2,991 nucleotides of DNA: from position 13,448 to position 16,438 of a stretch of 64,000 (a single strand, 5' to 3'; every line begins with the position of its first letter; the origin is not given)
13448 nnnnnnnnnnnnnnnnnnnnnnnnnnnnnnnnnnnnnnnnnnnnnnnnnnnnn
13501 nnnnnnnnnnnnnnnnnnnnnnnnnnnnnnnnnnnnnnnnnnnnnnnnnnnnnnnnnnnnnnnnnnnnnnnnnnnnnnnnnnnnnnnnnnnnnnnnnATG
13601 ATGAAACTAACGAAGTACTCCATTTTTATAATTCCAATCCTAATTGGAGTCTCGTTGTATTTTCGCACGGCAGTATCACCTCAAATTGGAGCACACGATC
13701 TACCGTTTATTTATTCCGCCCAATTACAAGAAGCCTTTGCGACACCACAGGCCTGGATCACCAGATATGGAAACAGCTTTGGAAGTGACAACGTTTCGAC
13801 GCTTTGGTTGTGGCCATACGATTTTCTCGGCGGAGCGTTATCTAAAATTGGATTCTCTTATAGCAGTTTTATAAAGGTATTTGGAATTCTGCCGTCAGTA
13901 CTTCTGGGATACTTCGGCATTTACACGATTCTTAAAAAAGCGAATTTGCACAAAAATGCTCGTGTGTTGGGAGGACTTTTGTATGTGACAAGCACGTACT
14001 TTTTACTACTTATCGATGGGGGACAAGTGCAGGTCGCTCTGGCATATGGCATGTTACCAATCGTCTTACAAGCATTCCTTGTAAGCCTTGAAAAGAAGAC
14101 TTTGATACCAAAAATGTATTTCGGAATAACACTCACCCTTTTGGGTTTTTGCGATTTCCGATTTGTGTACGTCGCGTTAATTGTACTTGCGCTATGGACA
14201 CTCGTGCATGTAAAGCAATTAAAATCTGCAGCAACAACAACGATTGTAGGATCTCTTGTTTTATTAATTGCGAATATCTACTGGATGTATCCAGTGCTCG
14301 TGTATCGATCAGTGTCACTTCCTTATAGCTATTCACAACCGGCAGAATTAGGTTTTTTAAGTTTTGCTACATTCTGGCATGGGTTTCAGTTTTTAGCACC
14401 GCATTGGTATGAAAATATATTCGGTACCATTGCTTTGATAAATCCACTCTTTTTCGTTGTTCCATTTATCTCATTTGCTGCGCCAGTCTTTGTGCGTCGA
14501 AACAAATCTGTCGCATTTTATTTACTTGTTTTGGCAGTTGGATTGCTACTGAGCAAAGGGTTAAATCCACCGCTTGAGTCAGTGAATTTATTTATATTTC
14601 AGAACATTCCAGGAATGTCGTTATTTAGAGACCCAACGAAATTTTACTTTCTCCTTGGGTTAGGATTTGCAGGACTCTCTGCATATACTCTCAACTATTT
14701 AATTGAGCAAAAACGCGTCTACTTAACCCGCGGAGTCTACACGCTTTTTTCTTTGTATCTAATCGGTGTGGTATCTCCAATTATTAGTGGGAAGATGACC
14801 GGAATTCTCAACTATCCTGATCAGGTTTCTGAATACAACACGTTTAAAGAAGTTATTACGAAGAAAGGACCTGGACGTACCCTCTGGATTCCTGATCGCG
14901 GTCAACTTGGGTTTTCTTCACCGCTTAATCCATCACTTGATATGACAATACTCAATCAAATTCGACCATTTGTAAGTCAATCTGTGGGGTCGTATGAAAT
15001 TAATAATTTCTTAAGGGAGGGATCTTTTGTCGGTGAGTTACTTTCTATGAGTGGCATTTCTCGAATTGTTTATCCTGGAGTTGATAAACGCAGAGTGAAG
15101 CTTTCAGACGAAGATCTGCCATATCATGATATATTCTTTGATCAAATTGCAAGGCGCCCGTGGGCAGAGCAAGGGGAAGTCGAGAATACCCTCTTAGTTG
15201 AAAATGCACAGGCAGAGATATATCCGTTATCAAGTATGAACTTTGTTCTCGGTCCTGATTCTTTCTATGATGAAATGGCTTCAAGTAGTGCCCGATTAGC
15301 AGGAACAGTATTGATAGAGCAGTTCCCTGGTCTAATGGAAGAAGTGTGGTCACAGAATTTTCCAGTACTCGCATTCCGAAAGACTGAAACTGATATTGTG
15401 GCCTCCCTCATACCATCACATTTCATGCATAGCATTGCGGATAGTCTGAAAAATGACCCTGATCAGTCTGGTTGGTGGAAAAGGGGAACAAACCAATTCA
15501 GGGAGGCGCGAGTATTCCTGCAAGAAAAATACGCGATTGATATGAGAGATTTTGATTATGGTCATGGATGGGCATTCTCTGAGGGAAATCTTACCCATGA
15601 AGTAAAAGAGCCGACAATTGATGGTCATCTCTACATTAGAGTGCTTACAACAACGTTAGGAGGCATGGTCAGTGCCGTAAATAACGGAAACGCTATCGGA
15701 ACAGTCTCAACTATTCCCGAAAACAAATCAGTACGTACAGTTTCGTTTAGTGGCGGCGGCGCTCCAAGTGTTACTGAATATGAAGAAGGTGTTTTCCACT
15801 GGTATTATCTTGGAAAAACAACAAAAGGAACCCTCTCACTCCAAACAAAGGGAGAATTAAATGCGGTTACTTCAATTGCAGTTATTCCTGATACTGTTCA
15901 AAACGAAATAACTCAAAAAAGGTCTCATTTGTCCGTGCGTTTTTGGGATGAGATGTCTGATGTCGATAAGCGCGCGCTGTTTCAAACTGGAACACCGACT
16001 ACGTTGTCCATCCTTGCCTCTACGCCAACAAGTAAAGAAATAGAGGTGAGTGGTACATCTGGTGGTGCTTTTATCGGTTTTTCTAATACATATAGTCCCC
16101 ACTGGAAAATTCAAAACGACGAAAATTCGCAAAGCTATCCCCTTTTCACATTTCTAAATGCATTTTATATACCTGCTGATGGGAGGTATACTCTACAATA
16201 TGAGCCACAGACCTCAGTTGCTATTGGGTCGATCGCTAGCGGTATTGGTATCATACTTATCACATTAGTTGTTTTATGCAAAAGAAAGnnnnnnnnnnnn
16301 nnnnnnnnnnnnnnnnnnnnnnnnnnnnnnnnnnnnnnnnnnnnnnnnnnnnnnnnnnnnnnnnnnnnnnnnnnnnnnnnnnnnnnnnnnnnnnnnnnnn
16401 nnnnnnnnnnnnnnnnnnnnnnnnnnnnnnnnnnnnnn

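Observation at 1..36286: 36-kb co-directional glycan-assembly supercluster of about 35 genes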

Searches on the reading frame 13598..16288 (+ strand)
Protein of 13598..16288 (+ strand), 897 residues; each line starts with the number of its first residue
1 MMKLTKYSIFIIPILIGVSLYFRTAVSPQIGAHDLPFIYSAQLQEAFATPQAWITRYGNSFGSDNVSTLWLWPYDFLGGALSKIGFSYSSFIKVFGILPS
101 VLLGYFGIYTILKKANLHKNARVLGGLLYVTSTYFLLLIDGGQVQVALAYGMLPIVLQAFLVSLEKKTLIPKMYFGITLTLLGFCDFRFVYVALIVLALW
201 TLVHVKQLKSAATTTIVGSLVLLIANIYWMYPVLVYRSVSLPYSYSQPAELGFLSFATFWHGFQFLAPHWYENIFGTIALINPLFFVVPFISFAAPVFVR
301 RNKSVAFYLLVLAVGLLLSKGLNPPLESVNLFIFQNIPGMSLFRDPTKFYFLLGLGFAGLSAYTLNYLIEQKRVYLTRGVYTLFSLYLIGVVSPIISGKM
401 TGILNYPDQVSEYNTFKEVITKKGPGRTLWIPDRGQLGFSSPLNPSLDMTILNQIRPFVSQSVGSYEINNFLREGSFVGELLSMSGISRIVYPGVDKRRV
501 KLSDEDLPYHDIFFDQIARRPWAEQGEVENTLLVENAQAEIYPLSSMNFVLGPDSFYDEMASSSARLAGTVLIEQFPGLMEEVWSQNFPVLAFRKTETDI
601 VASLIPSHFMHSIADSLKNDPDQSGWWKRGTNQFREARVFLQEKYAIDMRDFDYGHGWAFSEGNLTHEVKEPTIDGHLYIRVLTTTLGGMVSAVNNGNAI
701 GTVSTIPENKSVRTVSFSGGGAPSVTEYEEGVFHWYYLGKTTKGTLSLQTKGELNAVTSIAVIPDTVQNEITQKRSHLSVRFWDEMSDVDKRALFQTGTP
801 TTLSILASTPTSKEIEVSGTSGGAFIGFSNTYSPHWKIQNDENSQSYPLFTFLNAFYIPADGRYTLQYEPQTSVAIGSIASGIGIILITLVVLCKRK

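Call 4: search_protein_families(library=pfam, proteins=[window:13598-16288:+], max_evalue=0.01)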
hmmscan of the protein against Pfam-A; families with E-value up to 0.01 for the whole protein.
window:13598-16288:+ (897 aa): 1 family
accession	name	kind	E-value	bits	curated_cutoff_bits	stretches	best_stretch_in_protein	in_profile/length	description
PF11847.13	GT-C_AftD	-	0.002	16.6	26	1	102-243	84-225/661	Alpha-(1->3)-arabinofuranosyltransferase, N-terminal GT-C domain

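Call 12: find_encoding_contigs(protein=window:13598-16288:+, flank=10000, max_places=6)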
Protein window:13598-16288:+ (897 aa): 1 contig read that carries it; 1 place shown.
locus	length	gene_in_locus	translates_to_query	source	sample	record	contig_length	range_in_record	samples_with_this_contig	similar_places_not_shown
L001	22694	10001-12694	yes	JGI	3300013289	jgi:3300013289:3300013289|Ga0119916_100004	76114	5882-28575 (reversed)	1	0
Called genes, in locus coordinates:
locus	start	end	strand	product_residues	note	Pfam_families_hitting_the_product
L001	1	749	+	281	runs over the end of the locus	PF01209:Ubie_methyltran, PF13489:Methyltransf_23, PF07021:MetW, PF13847:Methyltransf_31, PF08241:Methyltransf_11, PF08242:Methyltransf_12, PF13649:Methyltransf_25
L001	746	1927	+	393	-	PF00534:Glycos_transf_1, PF13692:Glyco_trans_1_4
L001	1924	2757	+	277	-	PF00535:Glycos_transf_2, PF10111:Glyco_tranf_2_2, PF13641:Glyco_tranf_2_3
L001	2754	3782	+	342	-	PF00535:Glycos_transf_2, PF10111:Glyco_tranf_2_2, PF13641:Glyco_tranf_2_3, PF13632:Glyco_trans_2_3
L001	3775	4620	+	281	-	PF02353:CMAS (weak), PF13489:Methyltransf_23, PF07021:MetW (faint), PF13847:Methyltransf_31, PF08241:Methyltransf_11, PF08242:Methyltransf_12, PF13649:Methyltransf_25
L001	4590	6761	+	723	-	-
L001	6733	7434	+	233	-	PF01209:Ubie_methyltran (faint), PF13489:Methyltransf_23, PF07021:MetW, PF13847:Methyltransf_31, PF08241:Methyltransf_11, PF08242:Methyltransf_12, PF13649:Methyltransf_25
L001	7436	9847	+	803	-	-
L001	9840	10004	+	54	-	-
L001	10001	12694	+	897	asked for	-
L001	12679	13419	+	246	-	PF00535:Glycos_transf_2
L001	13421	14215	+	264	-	PF00535:Glycos_transf_2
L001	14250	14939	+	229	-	PF05401:NodS, PF13489:Methyltransf_23, PF02353:CMAS (faint), PF08241:Methyltransf_11, PF08242:Methyltransf_12, PF13649:Methyltransf_25, PF13847:Methyltransf_31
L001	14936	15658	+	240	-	PF00535:Glycos_transf_2, PF13641:Glyco_tranf_2_3 (weak)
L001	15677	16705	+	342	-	PF13439:Glyco_transf_4, PF00534:Glycos_transf_1, PF13692:Glyco_trans_1_4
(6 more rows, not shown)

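Call 15: search_protein_families(library=ncbifam, proteins=[window:13598-16288:+], max_evalue=0.1)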
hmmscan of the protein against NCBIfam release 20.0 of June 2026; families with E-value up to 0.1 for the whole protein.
window:13598-16288:+ (897 aa): 1 family
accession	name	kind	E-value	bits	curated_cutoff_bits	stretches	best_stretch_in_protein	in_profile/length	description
NF053599.1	transp_MmpA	equivalog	1.3e-08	33.9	210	1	287-448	257-416/543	MmpA family trehalose lipid delivery protein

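Call 16: search_solved_structures(query=window:13598-16288:+, max_evalue=10)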
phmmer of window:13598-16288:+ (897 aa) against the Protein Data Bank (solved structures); distinct sequences matched with E-value up to 10: 0.

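Call 21: find_homologous_proteins(query=window:13598-16288:+, max_evalue=0.00001)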
Query window:13598-16288:+ (897 aa): 47 proteins with E <= 0.00001 among 8000 candidates.
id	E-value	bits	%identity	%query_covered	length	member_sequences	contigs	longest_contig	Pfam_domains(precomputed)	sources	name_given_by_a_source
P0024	0.0e+0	1991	100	98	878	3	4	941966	-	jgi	-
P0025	5.5e-276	936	47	100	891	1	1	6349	-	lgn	-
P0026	4.0e-153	530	33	96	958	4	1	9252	-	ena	-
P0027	4.3e-151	523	33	97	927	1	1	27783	-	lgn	-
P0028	2.2e-146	508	33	96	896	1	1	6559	-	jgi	jgi:hypothetical protein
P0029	7.3e-146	506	32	100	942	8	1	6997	-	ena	-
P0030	1.8e-142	495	33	100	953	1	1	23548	-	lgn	-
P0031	1.4e-140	488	32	98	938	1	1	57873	-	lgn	-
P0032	1.2e-139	485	33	98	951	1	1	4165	-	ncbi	-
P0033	3.0e-135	471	32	96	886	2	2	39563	-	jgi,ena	-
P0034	2.5e-134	468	32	97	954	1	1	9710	-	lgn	-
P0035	7.2e-131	456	33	98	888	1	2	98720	-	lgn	-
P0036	8.1e-126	439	31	100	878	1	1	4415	-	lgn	-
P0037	2.8e-124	434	31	99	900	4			-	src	-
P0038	1.2e-122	429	31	100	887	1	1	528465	-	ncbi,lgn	-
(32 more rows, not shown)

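Call 26: find_related_loci(query=A2, collection=genome_contigs, flank=10000)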
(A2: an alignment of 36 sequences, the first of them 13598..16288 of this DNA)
Query A2 (897 aa) in genome_contigs; peptide patterns used: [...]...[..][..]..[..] (x = any residue, [..] = any of these).
187 stretches matched a pattern; 164 encode a relative of the query (tblastn E <= 1e-3); the best 80 are kept; 80 distinct loci.
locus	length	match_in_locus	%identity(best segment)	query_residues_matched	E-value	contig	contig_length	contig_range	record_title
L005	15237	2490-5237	34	1-897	3e-155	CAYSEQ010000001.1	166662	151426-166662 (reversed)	MAG TPA_asm: uncultured Gammaproteobacteria bacterium isolate binchicken_co30_31 genome assembly, contig: NODE_108_lengt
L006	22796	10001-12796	33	32-896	1e-153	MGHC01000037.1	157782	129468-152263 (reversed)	MAG: Candidatus Woesebacteria bacterium RIFCSPLOWO2_01_FULL_39_10 rifcsplowo2_01_scaffold_970, whole genome shotgun sequ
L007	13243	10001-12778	33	32-897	3e-152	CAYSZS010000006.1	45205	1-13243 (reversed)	MAG TPA_asm: uncultured Gammaproteobacteria bacterium isolate SRP050083_co1_18 genome assembly, contig: NODE_230_length_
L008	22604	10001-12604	34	27-882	5e-148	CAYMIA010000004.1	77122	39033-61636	MAG TPA_asm: uncultured Gammaproteobacteria bacterium isolate SRP200132_co1_145 genome assembly, contig: NODE_415_length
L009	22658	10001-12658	33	32-881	1e-147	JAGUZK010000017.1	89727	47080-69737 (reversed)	MAG: Candidatus Woesebacteria bacterium isolate DeMMO6_59 c_000000024226, whole genome shotgun sequence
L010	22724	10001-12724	31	6-897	1e-141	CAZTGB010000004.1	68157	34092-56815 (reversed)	MAG TPA_asm: uncultured Gammaproteobacteria bacterium isolate SRP090828_co3_120 genome assembly, contig: NODE_25_length_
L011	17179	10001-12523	34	17-874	7e-152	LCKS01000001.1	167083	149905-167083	MAG: Candidatus Amesbacteria bacterium GW2011_GWC2_45_19 UX05_C0001, whole genome shotgun sequence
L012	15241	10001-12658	31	15-892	5e-141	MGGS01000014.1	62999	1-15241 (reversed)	MAG: Candidatus Woesebacteria bacterium RIFCSPHIGHO2_02_FULL_42_20 rifcsphigho2_02_scaffold_409, whole genome shotgun se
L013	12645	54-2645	32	32-884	3e-140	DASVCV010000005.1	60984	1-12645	MAG TPA_asm: Patescibacteria group bacterium isolate SMAG_U2016 k141_454622, whole genome shotgun sequence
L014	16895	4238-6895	31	15-892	1e-139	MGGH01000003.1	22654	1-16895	MAG: Candidatus Woesebacteria bacterium RIFCSPHIGHO2_01_FULL_39_23 rifcsphigho2_01_scaffold_13433, whole genome shotgun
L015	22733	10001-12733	31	4-896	1e-138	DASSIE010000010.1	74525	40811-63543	MAG TPA_asm: Patescibacteria group bacterium isolate SMAG_U1079 k141_510940, whole genome shotgun sequence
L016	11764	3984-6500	32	30-897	1e-137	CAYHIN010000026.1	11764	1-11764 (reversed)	MAG TPA_asm: uncultured Gammaproteobacteria bacterium isolate ERP119705_co13_445 genome assembly, contig: NODE_6931_leng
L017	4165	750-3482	33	4-882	1e-140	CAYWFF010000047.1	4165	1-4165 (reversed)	MAG TPA_asm: uncultured Gammaproteobacteria bacterium isolate SRP193661_co1_213 genome assembly, contig: NODE_21974_leng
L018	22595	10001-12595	32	32-897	5e-136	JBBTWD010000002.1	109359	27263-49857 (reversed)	MAG: Patescibacteria group bacterium isolate H43-bin018_1 H43_bin018_1_000000000002, whole genome shotgun sequence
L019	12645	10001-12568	32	32-897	1e-129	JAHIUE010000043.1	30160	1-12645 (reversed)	MAG: Patescibacteria group bacterium isolate MM_PC_MetaG.mb.24 MM_PC_MetaG.mb.24_k141_772473, whole genome shotgun seque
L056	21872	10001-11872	29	34-892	3e-52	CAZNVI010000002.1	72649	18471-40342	MAG TPA_asm: uncultured Gammaproteobacteria bacterium isolate SRP192515_co1_25 genome assembly, contig: NODE_217_length_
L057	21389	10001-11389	29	30-504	4e-52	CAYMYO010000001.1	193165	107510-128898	MAG TPA_asm: uncultured Gammaproteobacteria bacterium isolate SRP302447_co1_58 genome assembly, contig: NODE_264_length_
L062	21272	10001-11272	30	34-448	1e-50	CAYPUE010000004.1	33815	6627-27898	MAG TPA_asm: uncultured Gammaproteobacteria bacterium isolate SRP269290_co2_354 genome assembly, contig: NODE_1102_lengt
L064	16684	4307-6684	27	1-896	2e-49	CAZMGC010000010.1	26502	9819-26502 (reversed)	MAG TPA_asm: uncultured Gammaproteobacteria bacterium isolate SRP278252_co2_146 genome assembly, contig: NODE_3615_lengt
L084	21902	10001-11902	30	13-891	6e-44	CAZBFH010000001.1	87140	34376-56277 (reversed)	MAG TPA_asm: uncultured Gammaproteobacteria bacterium isolate SRP342105_co2_162 genome assembly, contig: NODE_222_length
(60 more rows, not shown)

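Call 51: predict_structure(alignment_id=A2)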
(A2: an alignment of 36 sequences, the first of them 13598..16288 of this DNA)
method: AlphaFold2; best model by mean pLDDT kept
length: 897 residues; sequences in the alignment: 36
mean_pLDDT: 90.3   pTM: 0.88
mean pLDDT of the five models: 90.3, 89.5, 89.2, 88.1, 87.6
residues with pLDDT >= 90: 639; 70-90: 214; 50-70: 29; < 50: 15
segments of 3 or more residues with pLDDT < 50: 1-3, 242-252
pLDDT, mean of each block of 10 residues (from residue 1): 63 79 88 89 91 81 89 94 95 94 96 96 95 94 95 97 95 97 95 96 96 97 96 78 46 69 90 78 93 96 97 95 89 85 85 97 97 96 93 90 89 93 90 90 91 90 82 88 95 81 74 91 91 93 93 92 79 92 93 96 94 89 90 91 94 93 92 86 96 95 95 82 88 96 93 96 96 95 94 80 91 94 90 92 90 94 95 96 95 86
secondary structure, 60 per line:
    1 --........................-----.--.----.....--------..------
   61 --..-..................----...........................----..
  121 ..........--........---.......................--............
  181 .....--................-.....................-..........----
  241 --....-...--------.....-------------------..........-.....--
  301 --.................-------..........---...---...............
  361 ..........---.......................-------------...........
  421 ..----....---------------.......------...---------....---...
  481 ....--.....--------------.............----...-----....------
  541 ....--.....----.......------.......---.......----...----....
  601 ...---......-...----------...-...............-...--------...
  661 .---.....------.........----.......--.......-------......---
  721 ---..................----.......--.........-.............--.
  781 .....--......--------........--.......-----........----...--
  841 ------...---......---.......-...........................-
elements in order (helices of 4 or more, strands of 3 or more residues): H3-26 H40-44 H66-83 H88-114 H119-130 H133-140 H144-166 H169-185 H188-203 H205-225 H227-236 H243-246 H259-263 H283-292 H294-298 H303-319 H327-336 H346-370 H374-396 H410-422 E427-430 E446-448 H449-452 H471-474 H478-484 E487-491 H506-518 E523-525 E531-534 E541-544 E547-551 H556-562 E569-572 H579-585 E590-592 H597-603 E610-612 E627-629 H631-645 E647-649 E658-661 E665-669 E676-684 E689-695 E698-704 E712-717 E724-741 E746-752 E755-763 H765-777 E780-782 H788-793 E802-809 E812-818 E824-831 E836-838 E847-849 E853-858 E862-868 H870-896

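Call 55: fold_search(model_id=the predicted structure, library=pdb)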
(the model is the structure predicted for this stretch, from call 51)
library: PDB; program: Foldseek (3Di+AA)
matches with E <= 10: 1027; with E <= 0.001: 11
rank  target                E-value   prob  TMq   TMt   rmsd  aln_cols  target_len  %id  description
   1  6w98_A                2.8e-11  1.00  0.53  0.38  14.1      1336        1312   11  Single-Particle Cryo-EM Structure of Arabinofuranosyltransferase AftD from Mycobacteria (released 2020-05-13)
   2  6wby                  4.0e-10  1.00  0.51  0.38  13.2      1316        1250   11  Single-Particle Cryo-EM Structure of Arabinofuranosyltransferase AftD from Mycobacteria, Mutant R1389S Class 2 (released 2020-05-13)
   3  6wbx                  6.3e-10  1.00  0.48  0.36  14.8      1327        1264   10  Single-Particle Cryo-EM Structure of Arabinofuranosyltransferase AftD from Mycobacteria, Mutant R1389S Class 1 (released 2020-05-13)
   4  5x7g                  5.4e-05  0.99  0.11  0.13  16.7       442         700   10  Crystal Structure of Paenibacillus sp. 598K cycloisomaltooligosaccharide glucanotransferase (released 2017-04-26)
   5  3wak                  8.5e-05  1.00  0.37  0.38  21.9       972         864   11  Crystal structure of the Archaeoglobus fulgidus oligosaccharyltransferase (O29867_ARCFU) in the apo form (released 2013-10-30)
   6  3wno_A                1.6e-04  0.98  0.11  0.13  16.0       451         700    9  D308A mutant of Bacillus circulans T-3040 cycloisomaltooligosaccharide glucanotransferase complexed with cycloisomalto (released 2014-02-05)
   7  3wnp_A                3.4e-04  0.98  0.12  0.14  15.4       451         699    9  D308A, F268V, D469Y, A513V, and Y515S quintuple mutant of Bacillus circulans T-3040 cycloisomaltooligosaccharide gluca (released 2014-02-05)
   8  3wnn_B                4.0e-04  0.96  0.12  0.14  14.3       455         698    9  D308A mutant of Bacillus circulans T-3040 cycloisomaltooligosaccharide glucanotransferase complexed with isomaltooctao (released 2014-02-05)
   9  3wnk                  5.0e-04  0.98  0.11  0.13  15.7       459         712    7  Crystal Structure of Bacillus circulans T-3040 cycloisomaltooligosaccharide glucanotransferase (released 2014-02-05)
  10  7bvc_B                9.4e-04  0.93  0.23  0.20  24.0      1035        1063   11  Cryo-EM structure of Mycobacterium smegmatis arabinosyltransferase EmbA-EmbB-AcpM2 in complex with ethambutol (released 2020-04-29)
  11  7oci_F                9.8e-04  1.00  0.34  0.45  11.9       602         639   11  Cryo-EM structure of yeast Ost6p containing oligosaccharyltransferase complex (released 2022-02-16)
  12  8agc_A                1.1e-03  1.00  0.30  0.38  16.6       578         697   11  Structure of yeast oligosaccharylransferase complex with lipid-linked oligosaccharide and non-acceptor peptide bound (released 2022-12-07)
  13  6gxc_A                1.3e-03  1.00  0.32  0.38  16.6       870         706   15  Bacterial oligosaccharyltransferase PglB in complex with an inhibitory peptide and a reactive lipid-linked oligosaccha (released 2018-11-14)
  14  6ezn_F                1.3e-03  1.00  0.32  0.42  14.2       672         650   11  Cryo-EM structure of the yeast oligosaccharyltransferase (OST) complex (released 2018-01-17)
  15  5ogl_A                1.7e-03  1.00  0.32  0.39  16.7       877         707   13  Structure of bacterial oligosaccharyltransferase PglB in complex with an acceptor peptide and an lipid-linked oligosac (released 2017-10-25)
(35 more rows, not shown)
